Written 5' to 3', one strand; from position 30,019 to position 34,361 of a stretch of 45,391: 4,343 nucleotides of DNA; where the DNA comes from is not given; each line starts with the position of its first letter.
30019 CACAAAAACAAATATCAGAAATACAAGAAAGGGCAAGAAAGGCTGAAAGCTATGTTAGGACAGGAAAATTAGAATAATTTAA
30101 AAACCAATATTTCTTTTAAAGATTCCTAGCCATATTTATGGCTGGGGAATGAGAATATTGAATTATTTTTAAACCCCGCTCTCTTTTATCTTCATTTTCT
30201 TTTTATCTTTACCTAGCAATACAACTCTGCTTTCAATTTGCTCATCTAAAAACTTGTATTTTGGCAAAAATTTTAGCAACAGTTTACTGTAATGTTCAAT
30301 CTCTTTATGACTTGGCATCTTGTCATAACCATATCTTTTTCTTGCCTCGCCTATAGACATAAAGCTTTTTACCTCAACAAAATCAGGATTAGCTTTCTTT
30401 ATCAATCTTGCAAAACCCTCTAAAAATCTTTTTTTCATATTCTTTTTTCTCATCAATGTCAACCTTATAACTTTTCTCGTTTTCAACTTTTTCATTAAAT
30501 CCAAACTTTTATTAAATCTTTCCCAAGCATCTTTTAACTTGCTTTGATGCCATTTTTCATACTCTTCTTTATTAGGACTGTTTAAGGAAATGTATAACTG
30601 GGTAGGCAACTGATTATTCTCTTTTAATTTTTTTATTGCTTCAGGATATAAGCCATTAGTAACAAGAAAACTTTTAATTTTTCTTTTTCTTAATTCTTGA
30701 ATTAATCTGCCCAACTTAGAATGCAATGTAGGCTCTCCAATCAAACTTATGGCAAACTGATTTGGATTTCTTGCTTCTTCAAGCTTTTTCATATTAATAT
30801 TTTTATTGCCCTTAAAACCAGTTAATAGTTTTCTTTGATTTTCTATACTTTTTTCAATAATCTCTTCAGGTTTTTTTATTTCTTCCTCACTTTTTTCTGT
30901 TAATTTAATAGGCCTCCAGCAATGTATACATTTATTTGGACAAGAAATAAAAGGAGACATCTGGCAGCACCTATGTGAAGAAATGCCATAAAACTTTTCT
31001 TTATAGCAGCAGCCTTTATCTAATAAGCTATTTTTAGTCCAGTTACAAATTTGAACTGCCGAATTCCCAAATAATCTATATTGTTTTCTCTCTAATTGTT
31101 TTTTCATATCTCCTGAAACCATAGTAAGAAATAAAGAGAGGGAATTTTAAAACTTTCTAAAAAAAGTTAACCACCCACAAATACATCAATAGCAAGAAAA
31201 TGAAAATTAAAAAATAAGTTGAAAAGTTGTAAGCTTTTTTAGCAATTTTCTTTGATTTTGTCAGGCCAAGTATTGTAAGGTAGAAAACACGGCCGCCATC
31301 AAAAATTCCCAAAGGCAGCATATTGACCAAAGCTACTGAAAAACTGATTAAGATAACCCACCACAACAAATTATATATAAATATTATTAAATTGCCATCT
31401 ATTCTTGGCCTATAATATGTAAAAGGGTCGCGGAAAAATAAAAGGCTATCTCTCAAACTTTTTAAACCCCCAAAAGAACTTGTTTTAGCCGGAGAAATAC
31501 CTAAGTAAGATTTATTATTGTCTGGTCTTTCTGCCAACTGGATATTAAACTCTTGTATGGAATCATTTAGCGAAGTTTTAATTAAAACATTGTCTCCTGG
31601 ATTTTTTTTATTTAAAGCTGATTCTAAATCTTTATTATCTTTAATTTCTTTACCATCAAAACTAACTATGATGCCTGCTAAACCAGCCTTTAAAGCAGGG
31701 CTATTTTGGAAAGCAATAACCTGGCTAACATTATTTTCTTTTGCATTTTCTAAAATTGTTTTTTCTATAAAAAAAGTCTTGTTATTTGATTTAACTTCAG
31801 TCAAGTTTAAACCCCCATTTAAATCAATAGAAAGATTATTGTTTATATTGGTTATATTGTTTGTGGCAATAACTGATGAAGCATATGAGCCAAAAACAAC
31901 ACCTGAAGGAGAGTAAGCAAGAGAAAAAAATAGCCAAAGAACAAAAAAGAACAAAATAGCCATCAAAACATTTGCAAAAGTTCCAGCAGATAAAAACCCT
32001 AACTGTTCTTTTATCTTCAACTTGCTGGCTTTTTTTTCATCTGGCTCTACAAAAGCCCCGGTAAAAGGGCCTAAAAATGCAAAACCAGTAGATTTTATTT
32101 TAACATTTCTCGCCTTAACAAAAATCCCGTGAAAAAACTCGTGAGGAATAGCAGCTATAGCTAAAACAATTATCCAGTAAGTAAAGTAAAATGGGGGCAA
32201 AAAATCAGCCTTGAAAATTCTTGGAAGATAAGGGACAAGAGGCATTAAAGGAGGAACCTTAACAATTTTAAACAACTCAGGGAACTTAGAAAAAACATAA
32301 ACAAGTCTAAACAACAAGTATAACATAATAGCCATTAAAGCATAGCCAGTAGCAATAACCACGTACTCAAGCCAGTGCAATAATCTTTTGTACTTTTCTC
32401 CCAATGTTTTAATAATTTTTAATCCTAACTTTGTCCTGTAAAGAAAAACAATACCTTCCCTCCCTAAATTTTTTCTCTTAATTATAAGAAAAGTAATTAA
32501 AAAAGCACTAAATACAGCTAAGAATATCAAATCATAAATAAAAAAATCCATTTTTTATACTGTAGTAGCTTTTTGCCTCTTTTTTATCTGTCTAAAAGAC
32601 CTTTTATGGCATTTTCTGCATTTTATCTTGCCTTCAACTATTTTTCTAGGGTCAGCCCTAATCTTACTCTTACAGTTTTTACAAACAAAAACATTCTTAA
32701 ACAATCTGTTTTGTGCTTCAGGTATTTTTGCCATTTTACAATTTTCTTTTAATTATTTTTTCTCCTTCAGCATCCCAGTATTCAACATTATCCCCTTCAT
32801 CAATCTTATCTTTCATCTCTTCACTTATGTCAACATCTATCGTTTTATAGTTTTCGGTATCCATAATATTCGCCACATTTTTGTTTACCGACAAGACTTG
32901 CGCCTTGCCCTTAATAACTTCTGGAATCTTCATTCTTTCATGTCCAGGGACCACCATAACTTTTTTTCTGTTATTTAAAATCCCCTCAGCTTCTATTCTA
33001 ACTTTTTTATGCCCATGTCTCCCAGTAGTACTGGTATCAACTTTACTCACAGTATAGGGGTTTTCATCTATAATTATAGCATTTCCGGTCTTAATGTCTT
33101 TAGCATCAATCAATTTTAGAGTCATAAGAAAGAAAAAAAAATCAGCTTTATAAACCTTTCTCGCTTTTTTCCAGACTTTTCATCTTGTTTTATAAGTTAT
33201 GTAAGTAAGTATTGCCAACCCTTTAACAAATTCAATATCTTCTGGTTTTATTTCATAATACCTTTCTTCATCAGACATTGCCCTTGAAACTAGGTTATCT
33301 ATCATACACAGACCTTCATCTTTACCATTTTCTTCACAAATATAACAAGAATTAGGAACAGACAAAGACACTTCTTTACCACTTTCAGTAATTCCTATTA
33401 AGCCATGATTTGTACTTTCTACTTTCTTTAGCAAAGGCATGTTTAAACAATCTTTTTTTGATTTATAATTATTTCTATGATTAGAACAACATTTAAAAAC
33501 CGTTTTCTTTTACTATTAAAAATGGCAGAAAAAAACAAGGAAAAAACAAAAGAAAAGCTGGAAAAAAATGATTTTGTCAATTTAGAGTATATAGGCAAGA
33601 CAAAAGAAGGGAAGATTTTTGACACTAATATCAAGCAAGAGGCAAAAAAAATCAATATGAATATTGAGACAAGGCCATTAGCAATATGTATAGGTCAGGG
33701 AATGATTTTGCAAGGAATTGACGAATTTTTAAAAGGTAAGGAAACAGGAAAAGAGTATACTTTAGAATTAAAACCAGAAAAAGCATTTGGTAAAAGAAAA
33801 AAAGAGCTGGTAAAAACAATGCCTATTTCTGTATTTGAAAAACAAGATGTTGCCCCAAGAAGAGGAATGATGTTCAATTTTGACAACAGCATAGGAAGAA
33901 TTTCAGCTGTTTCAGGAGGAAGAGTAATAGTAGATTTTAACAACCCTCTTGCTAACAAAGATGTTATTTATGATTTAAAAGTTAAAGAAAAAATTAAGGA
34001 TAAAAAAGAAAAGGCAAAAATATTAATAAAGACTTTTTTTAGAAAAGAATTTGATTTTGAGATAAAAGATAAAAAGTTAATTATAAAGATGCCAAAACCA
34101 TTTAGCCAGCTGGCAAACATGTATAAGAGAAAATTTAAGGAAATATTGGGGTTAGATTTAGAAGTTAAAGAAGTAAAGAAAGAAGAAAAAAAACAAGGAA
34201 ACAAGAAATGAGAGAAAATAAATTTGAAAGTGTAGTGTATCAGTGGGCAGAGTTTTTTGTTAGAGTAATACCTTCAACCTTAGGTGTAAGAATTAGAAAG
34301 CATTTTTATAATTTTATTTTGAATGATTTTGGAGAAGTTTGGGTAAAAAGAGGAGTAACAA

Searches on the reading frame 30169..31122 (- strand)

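Call 59: search_protein_families(library=pfam, proteins=[window:30169-31122:-], max_evalue=0.001)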
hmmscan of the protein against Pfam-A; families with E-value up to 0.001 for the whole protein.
window:30169-31122:- (317 aa): 3 families
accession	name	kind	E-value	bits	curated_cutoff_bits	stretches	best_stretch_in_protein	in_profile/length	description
PF08608.17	Wyosine_form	-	6.3e-16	58.8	22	1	243-303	1-61/63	Wyosine base formation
PF04055.27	Radical_SAM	-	1.8e-15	58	29.5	1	57-230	3-157/166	Radical SAM superfamily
PF02074.21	Peptidase_M32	-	0.00058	19.1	25.1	0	129-217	47-135/489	Carboxypeptidase Taq (M32) metallopeptidase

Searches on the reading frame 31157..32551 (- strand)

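Call 59: search_protein_families(library=pfam, proteins=[window:31157-32551:-], max_evalue=0.001)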
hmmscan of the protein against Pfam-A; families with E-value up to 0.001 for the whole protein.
window:31157-32551:- (464 aa): 2 families
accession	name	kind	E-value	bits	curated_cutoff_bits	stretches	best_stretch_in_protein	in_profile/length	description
PF02163.28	Peptidase_M50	-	9.8e-21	74.5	27.2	2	126-293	2-161/221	Peptidase family M50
PF13180.12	PDZ_2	-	2.6e-06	28.1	27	1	282-339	21-80/80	PDZ domain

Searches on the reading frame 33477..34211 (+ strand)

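Call 59: search_protein_families(library=pfam, proteins=[window:33477-34211:+], max_evalue=0.001)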
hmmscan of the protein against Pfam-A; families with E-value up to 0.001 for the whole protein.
window:33477-34211:+ (244 aa): 2 families
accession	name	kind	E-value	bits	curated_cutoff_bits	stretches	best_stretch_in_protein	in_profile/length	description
PF22199.2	FKBP26_IF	-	2.4e-14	53.4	27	1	115-158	3-46/46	FKBP26, IF domain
PF00254.34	FKBP_C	-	6.1e-10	39.7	21.1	1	25-109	2-76/94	FKBP-type peptidyl-prolyl cis-trans isomerase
